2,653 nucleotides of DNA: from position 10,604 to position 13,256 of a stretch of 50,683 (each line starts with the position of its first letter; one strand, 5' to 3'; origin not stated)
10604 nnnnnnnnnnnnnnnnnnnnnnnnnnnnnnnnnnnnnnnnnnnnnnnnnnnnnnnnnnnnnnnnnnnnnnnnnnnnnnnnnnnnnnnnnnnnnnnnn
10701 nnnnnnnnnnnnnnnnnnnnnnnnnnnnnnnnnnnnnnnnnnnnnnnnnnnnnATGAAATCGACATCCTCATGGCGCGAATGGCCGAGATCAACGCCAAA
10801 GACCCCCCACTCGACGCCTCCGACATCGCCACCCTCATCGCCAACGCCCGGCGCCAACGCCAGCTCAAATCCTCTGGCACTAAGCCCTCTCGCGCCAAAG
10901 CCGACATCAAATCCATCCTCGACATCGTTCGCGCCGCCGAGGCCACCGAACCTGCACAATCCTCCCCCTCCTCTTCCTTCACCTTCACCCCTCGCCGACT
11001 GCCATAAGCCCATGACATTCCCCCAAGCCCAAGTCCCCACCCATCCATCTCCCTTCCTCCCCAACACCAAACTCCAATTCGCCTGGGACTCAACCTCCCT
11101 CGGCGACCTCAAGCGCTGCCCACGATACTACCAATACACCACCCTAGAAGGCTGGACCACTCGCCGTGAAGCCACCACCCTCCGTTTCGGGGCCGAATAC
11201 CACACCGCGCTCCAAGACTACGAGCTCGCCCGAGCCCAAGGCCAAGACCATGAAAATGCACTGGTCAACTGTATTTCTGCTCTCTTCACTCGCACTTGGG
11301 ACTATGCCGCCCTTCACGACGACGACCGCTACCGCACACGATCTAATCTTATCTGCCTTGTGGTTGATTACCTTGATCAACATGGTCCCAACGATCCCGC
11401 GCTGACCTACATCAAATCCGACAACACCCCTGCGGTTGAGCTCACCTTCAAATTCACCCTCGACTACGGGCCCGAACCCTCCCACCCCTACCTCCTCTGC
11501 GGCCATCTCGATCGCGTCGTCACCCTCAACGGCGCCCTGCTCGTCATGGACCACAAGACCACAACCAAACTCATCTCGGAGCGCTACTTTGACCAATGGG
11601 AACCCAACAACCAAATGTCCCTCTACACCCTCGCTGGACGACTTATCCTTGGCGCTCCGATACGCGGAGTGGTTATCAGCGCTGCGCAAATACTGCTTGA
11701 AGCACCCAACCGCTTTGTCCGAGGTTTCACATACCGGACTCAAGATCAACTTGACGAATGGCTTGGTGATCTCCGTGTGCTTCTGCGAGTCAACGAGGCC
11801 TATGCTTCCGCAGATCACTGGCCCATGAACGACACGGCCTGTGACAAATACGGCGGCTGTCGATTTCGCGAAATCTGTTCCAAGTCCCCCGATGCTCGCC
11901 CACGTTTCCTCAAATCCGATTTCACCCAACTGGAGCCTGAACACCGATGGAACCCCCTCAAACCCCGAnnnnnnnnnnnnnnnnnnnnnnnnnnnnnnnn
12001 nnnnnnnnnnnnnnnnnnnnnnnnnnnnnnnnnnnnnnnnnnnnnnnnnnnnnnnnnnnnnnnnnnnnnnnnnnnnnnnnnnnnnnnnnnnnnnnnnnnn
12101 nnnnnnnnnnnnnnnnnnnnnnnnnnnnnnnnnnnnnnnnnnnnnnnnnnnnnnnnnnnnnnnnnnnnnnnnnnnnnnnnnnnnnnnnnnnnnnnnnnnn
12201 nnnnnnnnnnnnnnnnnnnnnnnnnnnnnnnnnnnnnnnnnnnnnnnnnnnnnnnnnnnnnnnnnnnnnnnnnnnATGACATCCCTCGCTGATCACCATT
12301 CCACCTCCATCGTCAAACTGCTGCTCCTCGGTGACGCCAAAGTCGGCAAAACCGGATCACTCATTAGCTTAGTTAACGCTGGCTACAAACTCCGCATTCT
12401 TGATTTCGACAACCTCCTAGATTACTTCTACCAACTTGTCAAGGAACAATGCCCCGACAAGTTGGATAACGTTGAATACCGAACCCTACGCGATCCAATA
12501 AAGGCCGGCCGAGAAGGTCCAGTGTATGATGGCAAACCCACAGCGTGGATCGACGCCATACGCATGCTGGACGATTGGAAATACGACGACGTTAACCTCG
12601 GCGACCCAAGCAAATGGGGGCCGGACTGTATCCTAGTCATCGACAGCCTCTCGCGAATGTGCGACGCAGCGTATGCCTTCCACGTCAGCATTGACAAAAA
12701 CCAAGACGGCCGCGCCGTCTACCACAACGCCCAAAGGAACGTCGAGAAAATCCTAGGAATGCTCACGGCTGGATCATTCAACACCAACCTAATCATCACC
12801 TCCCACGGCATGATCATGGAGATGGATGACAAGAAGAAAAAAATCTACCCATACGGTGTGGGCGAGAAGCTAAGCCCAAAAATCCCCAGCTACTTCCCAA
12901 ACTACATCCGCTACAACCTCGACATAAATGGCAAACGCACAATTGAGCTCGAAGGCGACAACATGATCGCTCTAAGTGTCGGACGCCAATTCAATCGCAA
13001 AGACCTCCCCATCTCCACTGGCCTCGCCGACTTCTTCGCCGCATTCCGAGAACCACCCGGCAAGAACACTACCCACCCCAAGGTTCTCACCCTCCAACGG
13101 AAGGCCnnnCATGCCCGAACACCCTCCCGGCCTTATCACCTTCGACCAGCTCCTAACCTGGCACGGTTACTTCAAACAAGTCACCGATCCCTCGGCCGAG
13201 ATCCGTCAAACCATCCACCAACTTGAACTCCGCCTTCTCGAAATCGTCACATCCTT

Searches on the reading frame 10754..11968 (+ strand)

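Call 41: search_protein_families(library=phrogs, max_evalue=0.00001, proteins=[window:10754-11968:+])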
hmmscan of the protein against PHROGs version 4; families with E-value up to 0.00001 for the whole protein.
window:10754-11968:+ (405 aa): 2 families
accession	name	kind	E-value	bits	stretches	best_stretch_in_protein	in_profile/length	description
phrog_1218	-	DNA, RNA and nucleotide metabolism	4.8e-16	60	1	116-305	15-200/364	exonuclease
phrog_69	-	DNA, RNA and nucleotide metabolism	3.5e-12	47.1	1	118-377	97-325/501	exonuclease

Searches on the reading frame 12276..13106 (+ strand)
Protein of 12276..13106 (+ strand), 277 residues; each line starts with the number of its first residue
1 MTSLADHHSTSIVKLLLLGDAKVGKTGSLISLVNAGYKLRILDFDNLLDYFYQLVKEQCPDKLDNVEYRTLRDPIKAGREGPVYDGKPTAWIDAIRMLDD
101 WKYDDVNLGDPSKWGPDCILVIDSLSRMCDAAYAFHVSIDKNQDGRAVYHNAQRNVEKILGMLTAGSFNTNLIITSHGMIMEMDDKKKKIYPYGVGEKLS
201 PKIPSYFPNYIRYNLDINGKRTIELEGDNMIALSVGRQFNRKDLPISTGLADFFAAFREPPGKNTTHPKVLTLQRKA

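Call 41: search_protein_families(library=phrogs, max_evalue=0.00001, proteins=[window:12276-13106:+])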
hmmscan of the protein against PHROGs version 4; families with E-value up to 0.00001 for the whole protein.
window:12276-13106:+ (277 aa): 1 family
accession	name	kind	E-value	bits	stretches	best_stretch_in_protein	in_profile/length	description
phrog_124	-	DNA, RNA and nucleotide metabolism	1.5e-09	38.7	1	13-268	44-268/382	Sak4-like ssDNA annealing protein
